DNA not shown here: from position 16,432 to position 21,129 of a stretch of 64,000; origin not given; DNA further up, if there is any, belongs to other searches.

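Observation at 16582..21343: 1466-aa type-I-anchored multi-Ig surface protein whose 3' end overlaps a membrane-tethered winged-helix gene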

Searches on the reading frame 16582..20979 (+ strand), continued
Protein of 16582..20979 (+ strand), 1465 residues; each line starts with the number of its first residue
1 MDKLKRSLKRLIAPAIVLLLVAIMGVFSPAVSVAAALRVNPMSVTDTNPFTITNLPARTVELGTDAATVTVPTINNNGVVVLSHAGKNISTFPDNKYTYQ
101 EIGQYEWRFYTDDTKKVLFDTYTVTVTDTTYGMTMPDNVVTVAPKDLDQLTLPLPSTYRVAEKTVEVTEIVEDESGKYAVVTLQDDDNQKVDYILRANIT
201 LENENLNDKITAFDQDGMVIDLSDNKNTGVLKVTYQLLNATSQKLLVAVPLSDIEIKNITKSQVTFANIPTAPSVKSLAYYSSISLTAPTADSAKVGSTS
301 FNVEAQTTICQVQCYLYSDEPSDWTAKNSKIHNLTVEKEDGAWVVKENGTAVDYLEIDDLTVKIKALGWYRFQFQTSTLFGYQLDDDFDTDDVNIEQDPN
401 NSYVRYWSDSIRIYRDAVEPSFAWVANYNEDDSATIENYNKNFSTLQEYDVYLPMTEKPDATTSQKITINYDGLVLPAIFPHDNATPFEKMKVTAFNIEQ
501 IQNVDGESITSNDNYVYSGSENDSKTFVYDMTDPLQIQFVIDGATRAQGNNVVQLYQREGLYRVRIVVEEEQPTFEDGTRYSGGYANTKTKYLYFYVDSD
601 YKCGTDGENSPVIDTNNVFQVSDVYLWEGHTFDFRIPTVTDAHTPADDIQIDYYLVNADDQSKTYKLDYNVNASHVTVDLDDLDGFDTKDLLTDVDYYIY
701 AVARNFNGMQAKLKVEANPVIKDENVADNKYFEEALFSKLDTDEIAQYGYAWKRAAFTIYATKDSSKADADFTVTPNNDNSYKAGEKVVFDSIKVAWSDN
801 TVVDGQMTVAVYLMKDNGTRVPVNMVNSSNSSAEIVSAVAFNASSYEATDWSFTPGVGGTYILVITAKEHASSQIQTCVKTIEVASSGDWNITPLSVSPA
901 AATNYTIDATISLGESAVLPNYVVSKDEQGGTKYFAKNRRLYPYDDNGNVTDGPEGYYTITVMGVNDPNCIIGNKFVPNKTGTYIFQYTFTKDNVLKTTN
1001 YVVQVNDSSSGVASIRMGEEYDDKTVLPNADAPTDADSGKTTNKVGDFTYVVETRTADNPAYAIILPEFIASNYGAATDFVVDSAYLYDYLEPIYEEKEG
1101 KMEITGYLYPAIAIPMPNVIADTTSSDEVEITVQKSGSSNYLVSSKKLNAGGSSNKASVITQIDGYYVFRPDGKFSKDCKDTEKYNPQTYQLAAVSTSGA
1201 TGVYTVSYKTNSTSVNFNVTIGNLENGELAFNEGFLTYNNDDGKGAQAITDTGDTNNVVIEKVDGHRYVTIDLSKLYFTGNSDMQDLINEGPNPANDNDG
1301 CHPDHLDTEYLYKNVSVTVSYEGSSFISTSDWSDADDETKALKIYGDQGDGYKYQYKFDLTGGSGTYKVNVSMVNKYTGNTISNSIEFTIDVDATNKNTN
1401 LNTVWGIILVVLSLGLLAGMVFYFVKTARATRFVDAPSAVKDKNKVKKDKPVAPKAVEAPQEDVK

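Call 83: fold_search(model_id=the predicted structure, library=viral)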
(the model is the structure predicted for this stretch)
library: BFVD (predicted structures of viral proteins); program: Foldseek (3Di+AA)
matches with E <= 10: 999; with E <= 0.001: 181
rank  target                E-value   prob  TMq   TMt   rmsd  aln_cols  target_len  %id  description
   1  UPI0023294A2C         2.2e-12  1.00  0.10  0.11  35.5      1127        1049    9  (no name look-up for this kind of identifier)
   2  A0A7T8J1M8            2.3e-12  1.00  0.14  0.14  45.7      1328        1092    9  (no name in the UniProt tables at hand)
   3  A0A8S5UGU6            4.5e-11  1.00  0.08  0.13  41.2       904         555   10  Uncharacterized protein [Myoviridae sp. ctshb19]
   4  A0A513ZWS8            6.0e-11  1.00  0.09  0.14  69.5      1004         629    9  Major tail protein [Salmonella phage SE13]
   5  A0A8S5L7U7            6.3e-11  0.93  0.06  0.07  60.3      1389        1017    9  Uncharacterized protein [CrAss-like virus sp. ctt4r3]
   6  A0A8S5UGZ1            6.6e-11  1.00  0.13  0.14  30.0      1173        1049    8  Uncharacterized protein [Myoviridae sp. ctshb19]
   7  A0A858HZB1            2.4e-10  1.00  0.09  0.10  31.3      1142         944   11  (no name in the UniProt tables at hand)
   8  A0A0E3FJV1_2          2.8e-10  0.99  0.09  0.10  47.5      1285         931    9  Virion structural protein [Synechococcus phage ACG-2014j]
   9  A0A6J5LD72            2.9e-10  1.00  0.08  0.11  56.3      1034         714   10  SprB repeat [uncultured Caudovirales phage]
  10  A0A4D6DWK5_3          3.7e-10  1.00  0.11  0.12  38.4      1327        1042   11  Uncharacterized protein [Edwardsiella phage pEt-SU]
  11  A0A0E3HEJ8            4.5e-10  0.99  0.08  0.08  47.7      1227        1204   10  Virion structural protein [Synechococcus phage ACG-2014i]
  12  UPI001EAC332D         4.7e-10  0.99  0.09  0.09  36.2      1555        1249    9  (no name look-up for this kind of identifier)
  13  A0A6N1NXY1            6.1e-10  1.00  0.11  0.13  32.8      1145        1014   10  DUF11 domain-containing protein [Tupanvirus soda lake]
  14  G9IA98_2              6.4e-10  1.00  0.10  0.12  37.3      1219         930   10  (no name in the UniProt tables at hand)
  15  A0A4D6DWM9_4          9.5e-10  0.97  0.08  0.07  41.1      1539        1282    9  Uncharacterized protein [Edwardsiella phage pEt-SU]
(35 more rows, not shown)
